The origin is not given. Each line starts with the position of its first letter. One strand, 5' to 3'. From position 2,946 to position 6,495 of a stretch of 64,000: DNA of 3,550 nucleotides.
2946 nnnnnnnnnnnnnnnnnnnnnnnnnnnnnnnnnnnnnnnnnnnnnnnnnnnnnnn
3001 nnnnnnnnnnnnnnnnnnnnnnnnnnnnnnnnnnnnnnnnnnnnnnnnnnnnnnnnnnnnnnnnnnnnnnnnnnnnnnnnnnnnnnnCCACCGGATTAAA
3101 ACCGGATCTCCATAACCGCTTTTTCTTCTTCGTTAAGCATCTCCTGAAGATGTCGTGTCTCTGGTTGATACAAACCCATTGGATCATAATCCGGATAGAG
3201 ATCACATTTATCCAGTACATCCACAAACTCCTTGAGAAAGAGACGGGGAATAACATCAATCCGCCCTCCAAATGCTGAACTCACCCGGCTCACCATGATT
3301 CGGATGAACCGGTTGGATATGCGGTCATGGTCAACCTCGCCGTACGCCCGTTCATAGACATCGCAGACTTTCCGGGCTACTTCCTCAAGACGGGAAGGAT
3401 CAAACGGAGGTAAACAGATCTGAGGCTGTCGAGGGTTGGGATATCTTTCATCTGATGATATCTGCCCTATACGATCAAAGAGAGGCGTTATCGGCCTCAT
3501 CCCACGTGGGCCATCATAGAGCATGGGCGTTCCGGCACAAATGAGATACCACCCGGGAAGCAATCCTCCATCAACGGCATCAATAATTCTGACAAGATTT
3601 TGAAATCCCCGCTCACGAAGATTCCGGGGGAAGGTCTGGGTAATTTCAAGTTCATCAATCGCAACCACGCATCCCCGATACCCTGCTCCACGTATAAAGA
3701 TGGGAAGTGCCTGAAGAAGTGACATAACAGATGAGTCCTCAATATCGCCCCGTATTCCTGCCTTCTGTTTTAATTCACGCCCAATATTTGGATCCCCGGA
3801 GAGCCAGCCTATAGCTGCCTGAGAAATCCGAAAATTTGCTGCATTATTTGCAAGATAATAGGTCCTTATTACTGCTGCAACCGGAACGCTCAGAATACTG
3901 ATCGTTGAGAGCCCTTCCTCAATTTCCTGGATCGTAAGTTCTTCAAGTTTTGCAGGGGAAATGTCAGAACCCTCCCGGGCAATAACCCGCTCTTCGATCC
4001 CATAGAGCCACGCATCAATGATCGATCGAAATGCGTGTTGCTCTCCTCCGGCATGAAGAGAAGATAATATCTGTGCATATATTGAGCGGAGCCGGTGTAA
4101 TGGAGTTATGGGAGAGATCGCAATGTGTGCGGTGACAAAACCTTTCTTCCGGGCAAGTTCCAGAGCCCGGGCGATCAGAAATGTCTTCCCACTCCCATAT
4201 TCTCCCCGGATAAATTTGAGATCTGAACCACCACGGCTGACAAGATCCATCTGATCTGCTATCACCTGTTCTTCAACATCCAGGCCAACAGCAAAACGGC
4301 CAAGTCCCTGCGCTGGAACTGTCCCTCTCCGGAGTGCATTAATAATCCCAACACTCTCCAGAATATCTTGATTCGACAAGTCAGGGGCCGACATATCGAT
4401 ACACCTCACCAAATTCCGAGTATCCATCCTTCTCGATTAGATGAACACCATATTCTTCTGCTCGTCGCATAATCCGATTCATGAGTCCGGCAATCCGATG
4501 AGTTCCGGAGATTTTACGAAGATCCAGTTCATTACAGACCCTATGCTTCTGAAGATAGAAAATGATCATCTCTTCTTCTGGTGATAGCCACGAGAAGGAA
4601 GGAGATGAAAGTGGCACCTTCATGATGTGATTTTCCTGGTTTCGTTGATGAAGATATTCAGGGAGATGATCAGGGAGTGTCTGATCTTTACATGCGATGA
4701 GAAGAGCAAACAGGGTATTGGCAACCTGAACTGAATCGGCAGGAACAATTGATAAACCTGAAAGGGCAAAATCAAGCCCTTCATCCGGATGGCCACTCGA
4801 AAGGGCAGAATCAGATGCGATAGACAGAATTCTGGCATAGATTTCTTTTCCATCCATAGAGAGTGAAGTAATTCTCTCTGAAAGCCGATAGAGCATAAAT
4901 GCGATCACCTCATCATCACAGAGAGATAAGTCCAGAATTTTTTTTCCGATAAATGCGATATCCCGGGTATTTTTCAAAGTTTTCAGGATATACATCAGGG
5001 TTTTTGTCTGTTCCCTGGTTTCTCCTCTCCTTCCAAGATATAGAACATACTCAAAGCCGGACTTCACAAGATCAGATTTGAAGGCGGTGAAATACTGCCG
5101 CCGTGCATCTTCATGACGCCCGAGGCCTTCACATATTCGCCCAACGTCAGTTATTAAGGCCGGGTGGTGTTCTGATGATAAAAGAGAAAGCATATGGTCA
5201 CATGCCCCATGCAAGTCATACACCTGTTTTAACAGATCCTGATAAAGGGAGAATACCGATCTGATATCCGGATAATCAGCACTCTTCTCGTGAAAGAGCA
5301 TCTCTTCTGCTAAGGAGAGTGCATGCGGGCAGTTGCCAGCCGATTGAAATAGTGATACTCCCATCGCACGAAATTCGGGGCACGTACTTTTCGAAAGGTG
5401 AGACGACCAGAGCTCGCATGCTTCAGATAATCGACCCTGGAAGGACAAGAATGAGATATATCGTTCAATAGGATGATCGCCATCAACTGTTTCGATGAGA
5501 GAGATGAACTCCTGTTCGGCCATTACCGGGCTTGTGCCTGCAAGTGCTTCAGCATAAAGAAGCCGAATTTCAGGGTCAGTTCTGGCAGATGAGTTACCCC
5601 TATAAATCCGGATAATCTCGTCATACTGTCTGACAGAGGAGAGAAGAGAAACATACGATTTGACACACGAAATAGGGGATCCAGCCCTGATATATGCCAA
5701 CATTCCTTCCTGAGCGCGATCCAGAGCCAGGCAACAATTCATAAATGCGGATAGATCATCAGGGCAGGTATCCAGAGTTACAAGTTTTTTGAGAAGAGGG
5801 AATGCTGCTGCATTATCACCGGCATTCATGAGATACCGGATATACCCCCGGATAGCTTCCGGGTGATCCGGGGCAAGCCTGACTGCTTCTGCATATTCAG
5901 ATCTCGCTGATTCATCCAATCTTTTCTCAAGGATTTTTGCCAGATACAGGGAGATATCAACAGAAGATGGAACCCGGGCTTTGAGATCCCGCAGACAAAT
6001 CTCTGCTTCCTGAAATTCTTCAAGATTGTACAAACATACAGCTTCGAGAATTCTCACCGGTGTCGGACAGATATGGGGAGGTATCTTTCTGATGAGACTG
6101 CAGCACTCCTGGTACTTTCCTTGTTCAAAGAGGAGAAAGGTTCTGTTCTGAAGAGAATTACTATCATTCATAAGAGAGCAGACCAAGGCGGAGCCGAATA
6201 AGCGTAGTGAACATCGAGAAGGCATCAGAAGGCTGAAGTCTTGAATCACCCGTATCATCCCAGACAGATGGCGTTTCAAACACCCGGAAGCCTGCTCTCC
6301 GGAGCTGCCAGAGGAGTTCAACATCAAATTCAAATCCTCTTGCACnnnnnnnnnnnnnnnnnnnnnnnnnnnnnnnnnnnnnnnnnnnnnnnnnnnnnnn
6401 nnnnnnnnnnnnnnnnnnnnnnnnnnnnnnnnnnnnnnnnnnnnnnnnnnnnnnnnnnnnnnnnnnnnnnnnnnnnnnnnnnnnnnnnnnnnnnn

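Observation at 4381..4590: C-terminal winged helix may be a shared docking module for DUF2791 ATPases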

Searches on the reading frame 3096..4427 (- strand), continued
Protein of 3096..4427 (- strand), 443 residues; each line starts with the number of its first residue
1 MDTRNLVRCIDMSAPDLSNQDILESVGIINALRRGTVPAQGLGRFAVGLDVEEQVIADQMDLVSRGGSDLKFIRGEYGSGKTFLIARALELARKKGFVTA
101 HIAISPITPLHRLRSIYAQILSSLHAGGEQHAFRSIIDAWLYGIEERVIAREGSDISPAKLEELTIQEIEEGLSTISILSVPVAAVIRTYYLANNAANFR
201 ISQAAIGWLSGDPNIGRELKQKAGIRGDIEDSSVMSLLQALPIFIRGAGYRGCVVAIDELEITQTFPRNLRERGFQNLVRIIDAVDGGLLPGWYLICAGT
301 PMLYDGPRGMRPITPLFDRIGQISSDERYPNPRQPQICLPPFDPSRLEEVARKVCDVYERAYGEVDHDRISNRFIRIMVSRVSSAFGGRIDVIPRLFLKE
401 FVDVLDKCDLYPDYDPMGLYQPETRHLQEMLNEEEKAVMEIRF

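Call 42: find_homologous_proteins(query=L006:4667-6976:+, region=640-769, max_evalue=0.001)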
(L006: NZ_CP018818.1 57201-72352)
Query L006:4667-6976:+, residues 640-769 (130 aa): 91 proteins with E <= 0.001 among 722 candidates.
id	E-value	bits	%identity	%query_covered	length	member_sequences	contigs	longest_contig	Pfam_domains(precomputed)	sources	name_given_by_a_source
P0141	1.2e-76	273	100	100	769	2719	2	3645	PF05099.19,PF13208.12,PF15615.12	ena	-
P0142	9.2e-75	267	98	100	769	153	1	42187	PF05099.19,PF13208.12,PF15615.12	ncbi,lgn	ncbi:TerB N-terminal domain-containing protein [Enterobacter hormaechei]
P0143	5.7e-74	264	97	100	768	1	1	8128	PF05099.19,PF13208.12,PF15615.12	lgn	-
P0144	1.7e-73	263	96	100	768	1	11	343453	PF05099.19,PF13208.12,PF15615.12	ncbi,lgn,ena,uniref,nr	ncbi:tellurite resistance TerB family protein [Hafnia alvei]|uniref:tellurite resistance TerB family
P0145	3.9e-73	262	95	100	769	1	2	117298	PF05099.19,PF13208.12,PF15615.12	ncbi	ncbi:TerB N-terminal domain-containing protein [Enterobacteriaceae bacterium C34A]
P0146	1.0e-72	260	97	100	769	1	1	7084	PF05099.19,PF13208.12,PF15615.12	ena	-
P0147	2.3e-72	259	95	100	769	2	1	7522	PF05099.19,PF13208.12,PF15615.12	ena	-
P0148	1.0e-71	257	94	100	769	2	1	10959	PF05099.19,PF13208.12,PF15615.12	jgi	-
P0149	2.0e-71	256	95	100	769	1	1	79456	PF05099.19,PF13208.12,PF15615.12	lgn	-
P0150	2.0e-71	256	95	100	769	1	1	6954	PF05099.19,PF13208.12,PF15615.12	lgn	-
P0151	2.0e-71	256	95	100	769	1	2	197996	PF05099.19,PF13208.12,PF15615.12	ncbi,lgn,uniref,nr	ncbi:TerB N-terminal domain-containing protein [Pantoea agglomerans]|uniref:TerB N-terminal domain-c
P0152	2.0e-71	256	95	100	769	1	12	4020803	PF05099.19,PF13208.12,PF15615.12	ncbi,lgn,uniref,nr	ncbi:TerB N-terminal domain-containing protein [Pantoea agglomerans]|uniref:tellurite resistance Ter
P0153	2.0e-71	256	95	100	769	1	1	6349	PF05099.19,PF13208.12,PF15615.12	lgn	-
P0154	2.0e-71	256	95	100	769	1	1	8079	PF05099.19,PF13208.12,PF15615.12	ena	-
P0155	2.3e-71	256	95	100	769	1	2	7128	PF05099.19,PF13208.12,PF15615.12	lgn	-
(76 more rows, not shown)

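Call 43: get_annotated_region(hit=H3, flank=4000)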
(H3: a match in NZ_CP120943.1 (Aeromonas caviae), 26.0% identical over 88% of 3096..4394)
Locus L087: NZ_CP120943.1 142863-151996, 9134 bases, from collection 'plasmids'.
description: Aeromonas caviae strain AC1520 plasmid pAC1520, complete sequence
organism: Aeromonas caviae (NCBI taxid 648)
taxonomy: Bacteria; Pseudomonadota; Gammaproteobacteria; Aeromonadales; Aeromonadaceae; Aeromonas; Aeromonas caviae
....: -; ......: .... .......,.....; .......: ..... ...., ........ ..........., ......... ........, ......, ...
typing (MOB-suite, as given by PLSDB): non-mobilizable
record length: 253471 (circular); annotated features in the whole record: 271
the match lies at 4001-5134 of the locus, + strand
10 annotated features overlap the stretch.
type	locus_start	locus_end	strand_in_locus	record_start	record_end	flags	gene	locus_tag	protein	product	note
CDS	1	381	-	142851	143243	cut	-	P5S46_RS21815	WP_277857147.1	hypothetical protein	-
CDS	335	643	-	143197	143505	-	-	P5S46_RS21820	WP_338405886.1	DUF6283 family protein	-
CDS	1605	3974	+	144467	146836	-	-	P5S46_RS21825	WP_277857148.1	TerB N-terminal domain-containing protein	-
CDS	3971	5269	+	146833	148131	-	-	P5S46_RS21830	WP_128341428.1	ATP-binding protein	-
CDS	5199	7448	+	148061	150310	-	-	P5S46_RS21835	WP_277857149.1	DEAD/DEAH box helicase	-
CDS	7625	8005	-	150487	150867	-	-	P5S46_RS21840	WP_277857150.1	hypothetical protein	-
CDS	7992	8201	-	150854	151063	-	-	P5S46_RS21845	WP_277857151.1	hypothetical protein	-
CDS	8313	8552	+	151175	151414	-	-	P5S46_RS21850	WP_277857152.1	hypothetical protein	-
CDS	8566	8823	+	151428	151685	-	-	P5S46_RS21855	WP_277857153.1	hypothetical protein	-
CDS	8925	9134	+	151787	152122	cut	-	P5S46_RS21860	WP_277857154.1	helix-turn-helix transcriptional regulator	-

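Call 44: get_annotated_region(hit=H29, flank=4000)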
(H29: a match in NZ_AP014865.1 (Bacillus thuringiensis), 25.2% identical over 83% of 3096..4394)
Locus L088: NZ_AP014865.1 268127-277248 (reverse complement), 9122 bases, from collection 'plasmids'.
description: Bacillus thuringiensis serovar tolworthi strain Pasteur Institute Standard strain plasmid pKK1, complete sequence
organism: Bacillus thuringiensis (NCBI taxid 1442)
taxonomy: Bacteria; Bacillota; Bacilli; Bacillales; Bacillaceae; Bacillus; Bacillus thuringiensis
host: -; source: -; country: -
typing (MOB-suite, as given by PLSDB): non-mobilizable; replicon rep_cluster_125,rep_cluster_1721
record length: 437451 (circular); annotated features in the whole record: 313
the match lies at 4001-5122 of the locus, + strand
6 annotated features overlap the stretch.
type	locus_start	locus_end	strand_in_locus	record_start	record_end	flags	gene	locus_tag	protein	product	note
CDS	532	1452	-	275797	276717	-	-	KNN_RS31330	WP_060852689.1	tyrosine-type recombinase/integrase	GO:0015074 - DNA integration [Evidence IEA]; GO:0006310 - DNA recombination [Evidence IEA]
CDS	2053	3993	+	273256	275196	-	-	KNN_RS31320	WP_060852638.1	TerB N-terminal domain-containing protein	-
CDS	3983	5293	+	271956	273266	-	-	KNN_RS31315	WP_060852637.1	ATP-binding protein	-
CDS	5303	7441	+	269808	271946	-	-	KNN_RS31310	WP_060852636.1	DEAD/DEAH box helicase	-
CDS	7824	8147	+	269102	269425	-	-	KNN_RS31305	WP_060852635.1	nucleoside triphosphate pyrophosphohydrolase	-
CDS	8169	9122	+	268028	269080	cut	-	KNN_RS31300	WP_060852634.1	HNH endonuclease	-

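Call 45: get_annotated_region(hit=H31, flank=4000)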
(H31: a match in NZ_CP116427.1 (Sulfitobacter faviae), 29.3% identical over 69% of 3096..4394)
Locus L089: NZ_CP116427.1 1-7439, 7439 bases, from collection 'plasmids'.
description: Sulfitobacter faviae strain SCSIO W_1865 plasmid unnamed4, complete sequence
organism: Sulfitobacter faviae (NCBI taxid 1775881)
taxonomy: Bacteria; Pseudomonadota; Alphaproteobacteria; Rhodobacterales; Roseobacteraceae; Sulfitobacter; Sulfitobacter faviae
host: -; source: Hexacorallia,culture,Cold water coral; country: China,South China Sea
typing (MOB-suite, as given by PLSDB): mobilizable; replicon rep_cluster_392,rep_cluster_517; relaxase MOBP
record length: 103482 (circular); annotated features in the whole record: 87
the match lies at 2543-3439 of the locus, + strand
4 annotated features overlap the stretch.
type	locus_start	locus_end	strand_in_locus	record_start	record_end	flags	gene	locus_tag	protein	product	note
CDS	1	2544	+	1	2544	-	-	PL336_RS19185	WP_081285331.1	TerB N-terminal domain-containing protein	-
CDS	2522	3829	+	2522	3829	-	-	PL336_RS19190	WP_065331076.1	ATP-binding protein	-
CDS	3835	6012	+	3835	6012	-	-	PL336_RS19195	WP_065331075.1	DEAD/DEAH box helicase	-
CDS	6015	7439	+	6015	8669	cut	-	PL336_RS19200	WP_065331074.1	PD-(D/E)XK nuclease family protein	-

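Call 108: search_protein_families(library=ncbifam, proteins=[L004:9191-11977:+, window:3096-4394:-], max_evalue=0.01)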
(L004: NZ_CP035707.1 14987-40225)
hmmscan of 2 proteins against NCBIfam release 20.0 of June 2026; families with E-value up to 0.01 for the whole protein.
L004:9191-11977:+ (928 aa): 2 families
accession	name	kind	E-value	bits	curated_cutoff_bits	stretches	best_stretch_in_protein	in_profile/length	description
NF033446.0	BREX_PglZ_2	exception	1.8e-250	833.9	200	1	12-914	1-890/890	BREX-2 system phosphatase PglZ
NF033449.0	BREX_PglZ_3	exception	1.4e-09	36.8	250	1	479-725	382-638/642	BREX-3 system phosphatase PglZ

window:3096-4394:- (432 aa): 1 family
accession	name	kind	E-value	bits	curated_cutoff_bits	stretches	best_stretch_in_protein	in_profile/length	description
NF033438.1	BREX_BrxD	equivalog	2.2e-112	376.3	350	1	16-426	7-421/423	BREX system ATP-binding protein BrxD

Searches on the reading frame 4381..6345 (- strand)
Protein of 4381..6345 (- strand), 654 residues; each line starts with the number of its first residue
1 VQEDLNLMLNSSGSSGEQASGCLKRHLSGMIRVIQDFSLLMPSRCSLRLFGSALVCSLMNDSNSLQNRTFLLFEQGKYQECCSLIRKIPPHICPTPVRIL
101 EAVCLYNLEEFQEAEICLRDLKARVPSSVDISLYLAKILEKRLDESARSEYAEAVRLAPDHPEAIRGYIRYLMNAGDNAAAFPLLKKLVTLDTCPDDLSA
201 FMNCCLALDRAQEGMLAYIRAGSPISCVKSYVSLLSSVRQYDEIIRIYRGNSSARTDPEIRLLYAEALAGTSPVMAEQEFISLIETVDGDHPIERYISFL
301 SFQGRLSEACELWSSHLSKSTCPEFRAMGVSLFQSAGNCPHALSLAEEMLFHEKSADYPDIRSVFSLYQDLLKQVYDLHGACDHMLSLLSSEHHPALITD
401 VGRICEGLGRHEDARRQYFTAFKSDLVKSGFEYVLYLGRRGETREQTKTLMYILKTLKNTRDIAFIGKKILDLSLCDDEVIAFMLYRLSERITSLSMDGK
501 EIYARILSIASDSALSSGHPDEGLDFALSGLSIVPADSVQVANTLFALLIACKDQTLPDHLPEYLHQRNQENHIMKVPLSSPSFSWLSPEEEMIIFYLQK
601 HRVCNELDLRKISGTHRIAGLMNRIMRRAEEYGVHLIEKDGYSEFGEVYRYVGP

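Call 5: search_protein_families(library=pfam, proteins=[window:4381-6345:-], max_evalue=0.1)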
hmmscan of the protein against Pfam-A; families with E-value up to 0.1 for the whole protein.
window:4381-6345:- (654 aa): 10 families
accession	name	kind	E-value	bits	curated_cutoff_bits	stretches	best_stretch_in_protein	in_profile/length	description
PF13428.12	TPR_14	-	9e-12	44.9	23.5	0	162-200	1-37/44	Tetratricopeptide repeat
PF12895.13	ANAPC3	-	7.9e-09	36.1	27.2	1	56-119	17-80/82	Anaphase-promoting complex, cyclosome, subunit 3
PF14559.12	TPR_19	-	1.9e-07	31.7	25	1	146-188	9-51/68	Tetratricopeptide repeat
PF13432.12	TPR_16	-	1.5e-06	28.9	32.7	2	146-191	15-60/65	Tetratricopeptide repeat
PF07719.23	TPR_2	-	1.9e-05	24.8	27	0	101-120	7-26/34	Tetratricopeptide repeat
PF13429.12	TPR_15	-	0.0047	16.8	26.2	0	145-198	163-216/280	Tetratricopeptide repeat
PF23914.1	TPR_CcmH_CycH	-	0.032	14.5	42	0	142-201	64-124/158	Cytochrome c-type biogenesis protein H TPR domain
PF09613.16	HrpB1_HrpK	-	0.035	14.2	29.3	1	96-165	46-114/126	Bacterial type III secretion protein (HrpB1_HrpK)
PF13174.12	TPR_6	-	0.039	15.1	26.3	0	102-128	7-33/33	Tetratricopeptide repeat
PF13424.12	TPR_12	-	0.081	13.6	30.1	0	399-418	49-68/77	Tetratricopeptide repeat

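Call 6: search_protein_families(library=padloc, proteins=[window:4381-6345:-], max_evalue=0.1)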
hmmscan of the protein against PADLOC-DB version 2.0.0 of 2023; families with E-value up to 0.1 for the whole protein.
window:4381-6345:- (654 aa): 2 families
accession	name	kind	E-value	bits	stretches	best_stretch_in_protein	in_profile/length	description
PDLC01172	TPR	-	0.026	11.3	1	68-133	302-365/448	TPR repeats containing protein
PDLC04782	PDC-M71B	-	0.032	11.1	1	129-195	144-207/525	-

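Call 7: find_homologous_proteins(query=window:4381-6345:-, region=570-654, max_evalue=0.01)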
Query window:4381-6345:-, residues 570-654 (85 aa): 13 proteins with E <= 0.01 among 31 candidates.
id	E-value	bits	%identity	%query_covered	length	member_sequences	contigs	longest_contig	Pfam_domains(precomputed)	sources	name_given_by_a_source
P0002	1.4e-35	139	75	100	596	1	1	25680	PF14559.13,PF13431.13,PF23914.2,PF12895.14,PF13432.13,PF13428.13,PF13181.13,PF07719.24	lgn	-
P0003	2.5e-29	119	74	85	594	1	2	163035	PF14559.13,PF12895.14,PF13424.13,PF13428.13,PF07719.24,PF20308.5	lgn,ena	-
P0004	7.4e-29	117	74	85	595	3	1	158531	PF12895.14,PF13424.13,PF13428.13,PF07719.24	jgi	-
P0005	1.3e-28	117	64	98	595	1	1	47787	PF14559.13,PF13424.13,PF13428.13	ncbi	-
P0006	2.2e-28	116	72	85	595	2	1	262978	PF14559.13,PF13428.13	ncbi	-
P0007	3.2e-28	115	71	88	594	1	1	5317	PF14559.13,PF12895.14,PF13424.13,PF13428.13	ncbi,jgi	-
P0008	3.3e-28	115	67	94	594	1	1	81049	PF12895.14,PF13428.13,PF07719.24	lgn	-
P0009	2.5e-27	112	69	85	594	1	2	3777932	PF14559.13,PF13428.13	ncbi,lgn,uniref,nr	ncbi:tetratricopeptide repeat protein [Methanospirillum lacunae]|uniref:Tetratricopeptide repeat pro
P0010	2.8e-27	112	71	88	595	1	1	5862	PF14559.13,PF12895.14,PF13428.13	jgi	jgi:tetratricopeptide (TPR) repeat protein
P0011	1.1e-26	110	68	85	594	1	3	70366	PF14559.13,PF12895.14,PF13428.13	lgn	-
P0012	2.3e-26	109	68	85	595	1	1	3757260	PF14559.13,PF12895.14,PF13428.13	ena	-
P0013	7.1e-26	108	69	85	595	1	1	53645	PF14559.13,PF12895.14,PF13428.13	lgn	-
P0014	7.1e-26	108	68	88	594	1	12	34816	PF14559.13,PF12895.14,PF13432.13,PF13428.13,PF07719.24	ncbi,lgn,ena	-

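Call 108: search_protein_families(library=ncbifam, proteins=[window:4381-6171:-], max_evalue=0.01)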
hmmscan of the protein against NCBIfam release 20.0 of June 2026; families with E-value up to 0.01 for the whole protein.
window:4381-6171:- (596 aa): 2 families
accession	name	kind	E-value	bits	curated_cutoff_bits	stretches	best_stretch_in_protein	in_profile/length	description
TIGR02917.1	PEP_TPR_lipo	equivalog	0.00022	19.2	312.2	1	51-130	615-695/899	XrtA/PEP-CTERM system TPR-repeat protein PrsT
NF008520.0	PRK11447.1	equivalog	0.0014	16.5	858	1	54-135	590-668/1157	cellulose synthase complex outer membrane protein BcsC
